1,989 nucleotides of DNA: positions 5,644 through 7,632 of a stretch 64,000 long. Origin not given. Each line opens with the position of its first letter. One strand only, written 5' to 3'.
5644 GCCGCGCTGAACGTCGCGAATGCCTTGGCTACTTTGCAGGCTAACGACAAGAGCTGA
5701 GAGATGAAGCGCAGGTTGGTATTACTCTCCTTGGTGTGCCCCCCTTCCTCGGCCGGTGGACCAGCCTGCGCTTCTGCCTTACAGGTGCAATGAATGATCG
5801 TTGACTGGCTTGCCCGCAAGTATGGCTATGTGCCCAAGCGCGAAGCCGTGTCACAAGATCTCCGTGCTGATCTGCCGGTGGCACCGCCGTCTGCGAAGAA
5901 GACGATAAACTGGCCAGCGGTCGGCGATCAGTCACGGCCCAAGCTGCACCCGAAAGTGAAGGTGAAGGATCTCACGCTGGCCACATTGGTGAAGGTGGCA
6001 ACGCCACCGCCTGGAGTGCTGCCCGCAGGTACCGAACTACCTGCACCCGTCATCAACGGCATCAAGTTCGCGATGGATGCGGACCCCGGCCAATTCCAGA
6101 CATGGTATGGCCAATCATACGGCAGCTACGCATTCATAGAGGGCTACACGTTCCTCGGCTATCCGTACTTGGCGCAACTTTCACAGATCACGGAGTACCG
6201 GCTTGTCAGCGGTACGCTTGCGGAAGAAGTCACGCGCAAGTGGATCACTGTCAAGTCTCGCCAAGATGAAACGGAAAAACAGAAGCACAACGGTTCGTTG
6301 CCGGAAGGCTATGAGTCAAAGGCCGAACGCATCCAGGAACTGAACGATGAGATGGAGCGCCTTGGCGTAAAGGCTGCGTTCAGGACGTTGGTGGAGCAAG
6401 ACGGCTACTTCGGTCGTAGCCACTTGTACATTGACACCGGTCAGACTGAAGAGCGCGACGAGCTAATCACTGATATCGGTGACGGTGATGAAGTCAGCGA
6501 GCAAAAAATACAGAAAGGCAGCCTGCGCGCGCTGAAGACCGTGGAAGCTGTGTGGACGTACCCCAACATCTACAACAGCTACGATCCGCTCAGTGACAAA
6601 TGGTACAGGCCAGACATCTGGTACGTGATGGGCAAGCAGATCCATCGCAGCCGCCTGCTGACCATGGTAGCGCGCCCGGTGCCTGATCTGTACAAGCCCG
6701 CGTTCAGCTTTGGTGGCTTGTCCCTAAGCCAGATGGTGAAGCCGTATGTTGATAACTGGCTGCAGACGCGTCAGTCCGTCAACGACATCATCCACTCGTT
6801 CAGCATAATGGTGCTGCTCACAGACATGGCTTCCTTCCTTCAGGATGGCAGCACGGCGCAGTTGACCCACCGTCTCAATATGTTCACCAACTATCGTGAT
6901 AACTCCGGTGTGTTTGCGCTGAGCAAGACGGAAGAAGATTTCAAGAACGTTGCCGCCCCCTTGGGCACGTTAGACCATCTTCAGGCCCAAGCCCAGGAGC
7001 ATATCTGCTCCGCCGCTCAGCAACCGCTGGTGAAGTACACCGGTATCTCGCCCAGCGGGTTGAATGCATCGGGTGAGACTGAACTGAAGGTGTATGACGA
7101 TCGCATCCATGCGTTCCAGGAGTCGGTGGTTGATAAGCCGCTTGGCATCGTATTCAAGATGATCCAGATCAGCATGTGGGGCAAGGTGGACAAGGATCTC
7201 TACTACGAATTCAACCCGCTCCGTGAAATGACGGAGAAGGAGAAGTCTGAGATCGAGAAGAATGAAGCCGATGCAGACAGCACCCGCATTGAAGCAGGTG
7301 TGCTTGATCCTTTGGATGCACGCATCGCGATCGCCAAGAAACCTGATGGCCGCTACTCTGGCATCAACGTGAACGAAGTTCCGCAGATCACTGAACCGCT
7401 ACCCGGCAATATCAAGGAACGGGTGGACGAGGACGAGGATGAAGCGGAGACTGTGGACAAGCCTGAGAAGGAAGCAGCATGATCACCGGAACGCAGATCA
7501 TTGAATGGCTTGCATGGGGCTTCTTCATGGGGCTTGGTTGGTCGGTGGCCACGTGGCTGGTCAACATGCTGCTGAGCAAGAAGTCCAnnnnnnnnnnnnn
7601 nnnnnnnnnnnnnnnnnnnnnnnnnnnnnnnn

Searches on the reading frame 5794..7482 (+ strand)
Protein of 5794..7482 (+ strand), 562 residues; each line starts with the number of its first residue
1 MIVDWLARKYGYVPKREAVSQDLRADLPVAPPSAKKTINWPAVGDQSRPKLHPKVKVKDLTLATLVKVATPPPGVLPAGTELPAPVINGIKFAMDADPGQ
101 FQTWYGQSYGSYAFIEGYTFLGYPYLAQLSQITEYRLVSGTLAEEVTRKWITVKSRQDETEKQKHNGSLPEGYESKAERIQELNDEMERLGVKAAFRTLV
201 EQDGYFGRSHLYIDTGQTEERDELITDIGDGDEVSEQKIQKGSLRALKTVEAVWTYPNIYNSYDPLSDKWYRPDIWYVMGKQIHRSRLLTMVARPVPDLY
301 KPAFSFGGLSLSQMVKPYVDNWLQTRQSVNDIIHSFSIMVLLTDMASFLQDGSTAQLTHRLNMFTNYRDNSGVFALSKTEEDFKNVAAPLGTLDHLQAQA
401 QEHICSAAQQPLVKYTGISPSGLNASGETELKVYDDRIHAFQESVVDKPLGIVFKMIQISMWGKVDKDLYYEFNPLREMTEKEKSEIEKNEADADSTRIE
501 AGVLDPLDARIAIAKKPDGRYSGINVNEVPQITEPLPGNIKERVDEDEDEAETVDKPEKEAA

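Call 109: search_protein_families(library=pfam, proteins=[window:5794-7482:+], max_evalue=0.001)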
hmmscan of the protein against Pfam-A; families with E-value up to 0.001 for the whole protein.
window:5794-7482:+ (562 aa): 1 family
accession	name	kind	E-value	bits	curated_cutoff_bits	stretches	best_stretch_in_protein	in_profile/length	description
PF06381.16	Phage_portal_3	-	8.2e-75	252.2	33.8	1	124-496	2-356/357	Phage portal protein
